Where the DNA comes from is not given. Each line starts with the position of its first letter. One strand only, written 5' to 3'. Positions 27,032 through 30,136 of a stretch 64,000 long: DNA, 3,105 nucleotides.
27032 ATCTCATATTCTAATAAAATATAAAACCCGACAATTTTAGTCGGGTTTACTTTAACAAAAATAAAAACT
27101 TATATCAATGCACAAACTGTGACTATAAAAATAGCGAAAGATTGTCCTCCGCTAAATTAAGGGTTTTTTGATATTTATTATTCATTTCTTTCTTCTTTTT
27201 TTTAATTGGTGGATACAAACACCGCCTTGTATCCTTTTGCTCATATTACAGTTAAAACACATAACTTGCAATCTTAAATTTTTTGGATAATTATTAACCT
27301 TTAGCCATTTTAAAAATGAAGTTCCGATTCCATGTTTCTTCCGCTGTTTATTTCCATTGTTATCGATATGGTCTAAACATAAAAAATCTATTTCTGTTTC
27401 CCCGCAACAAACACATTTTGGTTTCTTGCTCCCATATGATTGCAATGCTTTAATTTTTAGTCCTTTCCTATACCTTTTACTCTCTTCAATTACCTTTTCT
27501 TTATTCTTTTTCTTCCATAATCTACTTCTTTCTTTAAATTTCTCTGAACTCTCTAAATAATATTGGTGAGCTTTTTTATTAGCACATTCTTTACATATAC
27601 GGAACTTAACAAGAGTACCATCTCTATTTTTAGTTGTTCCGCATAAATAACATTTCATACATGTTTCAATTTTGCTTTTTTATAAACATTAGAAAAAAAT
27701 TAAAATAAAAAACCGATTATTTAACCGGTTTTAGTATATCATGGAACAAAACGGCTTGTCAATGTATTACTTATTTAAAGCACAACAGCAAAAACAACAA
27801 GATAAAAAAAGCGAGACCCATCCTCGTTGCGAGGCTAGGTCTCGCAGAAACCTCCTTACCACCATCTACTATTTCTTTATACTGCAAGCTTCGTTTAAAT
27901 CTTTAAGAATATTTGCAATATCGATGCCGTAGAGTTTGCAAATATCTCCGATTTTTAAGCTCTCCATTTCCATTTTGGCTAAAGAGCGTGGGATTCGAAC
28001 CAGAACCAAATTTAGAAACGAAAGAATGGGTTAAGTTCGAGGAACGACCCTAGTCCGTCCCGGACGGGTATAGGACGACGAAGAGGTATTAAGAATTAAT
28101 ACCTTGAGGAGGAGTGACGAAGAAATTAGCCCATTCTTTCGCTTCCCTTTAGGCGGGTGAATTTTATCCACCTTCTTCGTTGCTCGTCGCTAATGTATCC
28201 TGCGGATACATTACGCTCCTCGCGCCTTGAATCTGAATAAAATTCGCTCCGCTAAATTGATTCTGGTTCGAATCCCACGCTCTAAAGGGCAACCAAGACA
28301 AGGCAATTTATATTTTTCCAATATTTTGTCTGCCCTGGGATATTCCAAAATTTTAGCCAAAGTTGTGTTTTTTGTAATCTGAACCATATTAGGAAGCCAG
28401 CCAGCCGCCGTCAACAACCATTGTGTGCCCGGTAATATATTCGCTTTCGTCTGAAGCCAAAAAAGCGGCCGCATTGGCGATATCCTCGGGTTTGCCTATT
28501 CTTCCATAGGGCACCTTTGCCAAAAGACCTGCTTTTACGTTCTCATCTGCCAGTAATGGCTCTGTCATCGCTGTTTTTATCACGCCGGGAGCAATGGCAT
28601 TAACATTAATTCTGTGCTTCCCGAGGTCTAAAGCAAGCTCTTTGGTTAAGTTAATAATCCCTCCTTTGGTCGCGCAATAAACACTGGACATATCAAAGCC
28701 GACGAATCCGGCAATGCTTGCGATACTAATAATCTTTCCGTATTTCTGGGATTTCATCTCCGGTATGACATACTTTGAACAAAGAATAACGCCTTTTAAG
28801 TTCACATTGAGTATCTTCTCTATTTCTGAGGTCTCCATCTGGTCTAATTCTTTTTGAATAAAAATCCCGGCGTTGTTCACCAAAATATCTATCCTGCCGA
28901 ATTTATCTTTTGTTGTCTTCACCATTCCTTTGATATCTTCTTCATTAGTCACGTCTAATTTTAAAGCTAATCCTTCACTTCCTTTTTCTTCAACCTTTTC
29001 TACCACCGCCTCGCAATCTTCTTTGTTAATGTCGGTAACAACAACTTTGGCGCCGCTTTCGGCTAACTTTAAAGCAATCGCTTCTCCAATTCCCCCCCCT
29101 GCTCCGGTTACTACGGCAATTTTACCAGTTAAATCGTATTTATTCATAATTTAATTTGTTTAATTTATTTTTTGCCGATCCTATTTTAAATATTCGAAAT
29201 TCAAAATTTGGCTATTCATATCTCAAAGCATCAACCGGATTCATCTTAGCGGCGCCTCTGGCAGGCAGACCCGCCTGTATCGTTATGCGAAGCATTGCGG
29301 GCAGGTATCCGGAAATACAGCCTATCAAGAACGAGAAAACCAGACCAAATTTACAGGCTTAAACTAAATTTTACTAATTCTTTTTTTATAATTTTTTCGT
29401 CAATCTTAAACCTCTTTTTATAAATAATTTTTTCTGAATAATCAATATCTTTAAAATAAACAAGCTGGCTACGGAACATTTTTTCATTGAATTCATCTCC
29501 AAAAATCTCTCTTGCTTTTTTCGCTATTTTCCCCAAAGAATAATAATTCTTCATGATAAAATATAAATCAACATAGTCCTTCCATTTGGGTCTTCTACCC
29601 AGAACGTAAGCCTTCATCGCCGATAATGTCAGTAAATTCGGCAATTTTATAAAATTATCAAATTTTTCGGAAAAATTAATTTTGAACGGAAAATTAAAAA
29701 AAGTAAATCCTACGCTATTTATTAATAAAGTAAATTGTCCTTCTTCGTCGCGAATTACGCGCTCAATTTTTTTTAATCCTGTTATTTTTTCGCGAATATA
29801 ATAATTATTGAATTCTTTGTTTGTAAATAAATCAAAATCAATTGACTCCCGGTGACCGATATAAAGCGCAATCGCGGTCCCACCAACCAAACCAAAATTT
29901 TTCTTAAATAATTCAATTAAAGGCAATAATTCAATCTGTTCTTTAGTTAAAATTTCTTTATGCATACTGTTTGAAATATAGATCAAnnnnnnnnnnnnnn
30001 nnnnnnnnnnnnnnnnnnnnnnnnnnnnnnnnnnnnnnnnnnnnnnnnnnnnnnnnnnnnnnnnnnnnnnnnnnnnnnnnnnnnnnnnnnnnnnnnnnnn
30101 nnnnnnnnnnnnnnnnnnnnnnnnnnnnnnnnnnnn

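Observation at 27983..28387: MITE family with tRNA T-loop-like terminal inverted repeats; one copy truncates a DUF1858 redox gene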

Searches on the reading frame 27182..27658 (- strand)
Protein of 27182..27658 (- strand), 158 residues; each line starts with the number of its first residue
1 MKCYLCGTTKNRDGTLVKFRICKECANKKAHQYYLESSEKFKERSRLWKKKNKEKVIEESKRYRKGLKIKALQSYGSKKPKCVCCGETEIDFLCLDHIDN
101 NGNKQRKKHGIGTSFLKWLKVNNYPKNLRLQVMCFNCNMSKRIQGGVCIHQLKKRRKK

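Call 20: find_encoding_contigs(protein=window:27182-27658:-, flank=3000, max_places=8)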
Protein window:27182-27658:- (158 aa): 5 contigs read that carry it; 5 places shown.
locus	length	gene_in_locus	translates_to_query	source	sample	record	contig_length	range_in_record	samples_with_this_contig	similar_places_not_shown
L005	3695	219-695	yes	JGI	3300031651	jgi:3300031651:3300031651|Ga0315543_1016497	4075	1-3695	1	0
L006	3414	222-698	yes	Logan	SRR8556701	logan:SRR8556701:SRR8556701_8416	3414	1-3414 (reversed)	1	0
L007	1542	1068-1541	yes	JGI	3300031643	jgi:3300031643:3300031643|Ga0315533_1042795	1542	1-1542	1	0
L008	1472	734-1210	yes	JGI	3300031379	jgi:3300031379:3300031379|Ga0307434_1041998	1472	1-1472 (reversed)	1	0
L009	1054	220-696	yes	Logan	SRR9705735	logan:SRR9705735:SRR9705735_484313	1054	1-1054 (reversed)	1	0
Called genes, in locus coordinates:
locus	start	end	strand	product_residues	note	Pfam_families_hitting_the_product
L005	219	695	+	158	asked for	-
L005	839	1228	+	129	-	PF02082:Rrf2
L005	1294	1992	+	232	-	PF00005:ABC_tran, PF13304:AAA_21 (faint), PF02463:SMC_N (weak)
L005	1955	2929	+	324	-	PF01458:SUFBD_core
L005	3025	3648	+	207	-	PF02245:Pur_DNA_glyco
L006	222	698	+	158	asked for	-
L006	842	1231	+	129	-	PF02082:Rrf2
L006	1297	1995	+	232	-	PF00005:ABC_tran, PF13304:AAA_21 (faint), PF02463:SMC_N (weak)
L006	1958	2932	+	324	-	PF01458:SUFBD_core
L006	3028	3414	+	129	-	?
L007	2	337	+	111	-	?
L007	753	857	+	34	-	-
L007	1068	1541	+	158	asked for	?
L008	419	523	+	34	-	-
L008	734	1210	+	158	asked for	-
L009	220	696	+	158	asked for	-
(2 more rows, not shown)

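Call 24: search_protein_families(library=pfam, proteins=[window:27182-27658:-], max_evalue=0.01)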
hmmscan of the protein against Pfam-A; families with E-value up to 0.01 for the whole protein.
window:27182-27658:- (158 aa): 0 families

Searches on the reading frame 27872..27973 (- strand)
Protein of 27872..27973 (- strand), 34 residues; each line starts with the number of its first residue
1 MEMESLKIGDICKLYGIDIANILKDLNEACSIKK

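Call 30: find_encoding_contigs(protein=window:27872-27973:-, flank=10000, max_places=10)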
Protein seq(34 aa) (34 aa): 2 contigs read that carry it; 2 places shown.
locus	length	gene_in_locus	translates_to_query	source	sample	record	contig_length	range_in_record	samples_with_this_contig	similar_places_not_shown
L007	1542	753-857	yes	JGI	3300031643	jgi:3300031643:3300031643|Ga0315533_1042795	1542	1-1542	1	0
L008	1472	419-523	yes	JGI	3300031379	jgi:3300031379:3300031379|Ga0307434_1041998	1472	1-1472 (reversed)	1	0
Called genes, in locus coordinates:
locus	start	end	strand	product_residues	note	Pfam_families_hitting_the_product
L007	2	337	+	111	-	?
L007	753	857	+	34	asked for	-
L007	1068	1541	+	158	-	?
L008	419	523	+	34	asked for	-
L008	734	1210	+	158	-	-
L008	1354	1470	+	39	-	?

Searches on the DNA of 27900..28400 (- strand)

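Call 27: search_rna_families(source=window, start=27900, end=28400, threshold=evalue, max_evalue=10)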
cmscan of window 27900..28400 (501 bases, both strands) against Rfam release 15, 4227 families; matches with E-value up to 10: 3.
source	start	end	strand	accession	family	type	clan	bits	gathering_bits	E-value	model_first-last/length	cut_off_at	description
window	28286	28349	+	RF01546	TB6Cs1H1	Gene; snRNA; snoRNA; HACA-box;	-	22.4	40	0.015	1-66/66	no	Trypanosomatid snoRNA TB6Cs1H1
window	28145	28267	+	RF01956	NEAT1_2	Gene; lncRNA;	-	17.5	60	0.25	1-116/116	no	Nuclear enriched abundant transcript 1 conserved region 2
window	28320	28392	-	RF01625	ceN28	Gene; snRNA; snoRNA; CD-box;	-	13.7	70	7.4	1-88/88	no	Caenorhabditis snoRNA ceN28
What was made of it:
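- On Self-splicing intron (group I or II): No Rfam match at E<=10 in 27900-28400 (call 27).
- There is no Rfam match (call 27).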

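Call 76: search_dna_similar(query=window:27983-28283:-, collection=plasmids, mode=distant, max_evalue=0.1, max_rows=10)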
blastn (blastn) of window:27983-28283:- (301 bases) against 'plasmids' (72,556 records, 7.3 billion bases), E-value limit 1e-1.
No match.

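Call 77: search_dna_similar(query=window:27983-28283:-, collection=phages, mode=distant, max_evalue=0.1, max_rows=10)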
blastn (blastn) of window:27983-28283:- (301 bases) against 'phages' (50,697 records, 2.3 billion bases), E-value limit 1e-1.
No match.
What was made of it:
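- Closest known: Bacterial MITEs in general. Different: No sequence similarity to anything in Rfam or in the plasmid and phage collections (calls 27, 76, 77).
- Tried and rejected: BLAST of the element against plasmids and phages gave nothing (calls 76, 77).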

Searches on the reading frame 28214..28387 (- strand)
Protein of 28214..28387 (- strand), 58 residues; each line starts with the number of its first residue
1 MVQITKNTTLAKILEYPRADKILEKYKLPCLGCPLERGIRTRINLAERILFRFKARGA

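Call 28: list_cluster_members(proteins=[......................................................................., window:28214-28387:-, window:28214-28474:-, window:27872-27973:-, window:28034-28171:-, window:28167-28301:-, window:27913-28050:+, window:28227-28379:+, window:27872-28009:-, window:21860-21964:+])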
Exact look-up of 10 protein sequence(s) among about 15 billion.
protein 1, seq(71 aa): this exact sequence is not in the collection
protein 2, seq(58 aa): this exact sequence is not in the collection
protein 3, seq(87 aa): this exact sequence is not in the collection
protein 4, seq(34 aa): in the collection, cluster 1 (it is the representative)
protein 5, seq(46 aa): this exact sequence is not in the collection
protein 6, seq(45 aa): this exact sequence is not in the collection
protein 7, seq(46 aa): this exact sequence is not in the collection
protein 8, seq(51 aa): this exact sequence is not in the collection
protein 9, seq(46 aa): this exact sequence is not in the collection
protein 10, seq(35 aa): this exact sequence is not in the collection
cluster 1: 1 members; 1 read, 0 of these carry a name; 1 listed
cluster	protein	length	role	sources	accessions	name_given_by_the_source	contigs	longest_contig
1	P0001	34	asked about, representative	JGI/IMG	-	-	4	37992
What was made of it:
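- Tried and rejected: Exact look-up of the reconstructed DUF1858 protein and of the element ORFs found only the 34-aa C-terminal fragment on record (call 28).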

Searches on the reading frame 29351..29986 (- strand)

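Call 24: search_protein_families(library=pfam, proteins=[window:29351-29986:-], max_evalue=0.01)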
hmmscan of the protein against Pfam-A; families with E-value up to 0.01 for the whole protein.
window:29351-29986:- (211 aa): 1 family
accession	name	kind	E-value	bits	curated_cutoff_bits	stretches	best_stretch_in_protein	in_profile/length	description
PF08843.17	AbiEii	-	1.7e-11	44.9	22.5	1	27-167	11-191/238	Nucleotidyl transferase AbiEii toxin, Type IV TA system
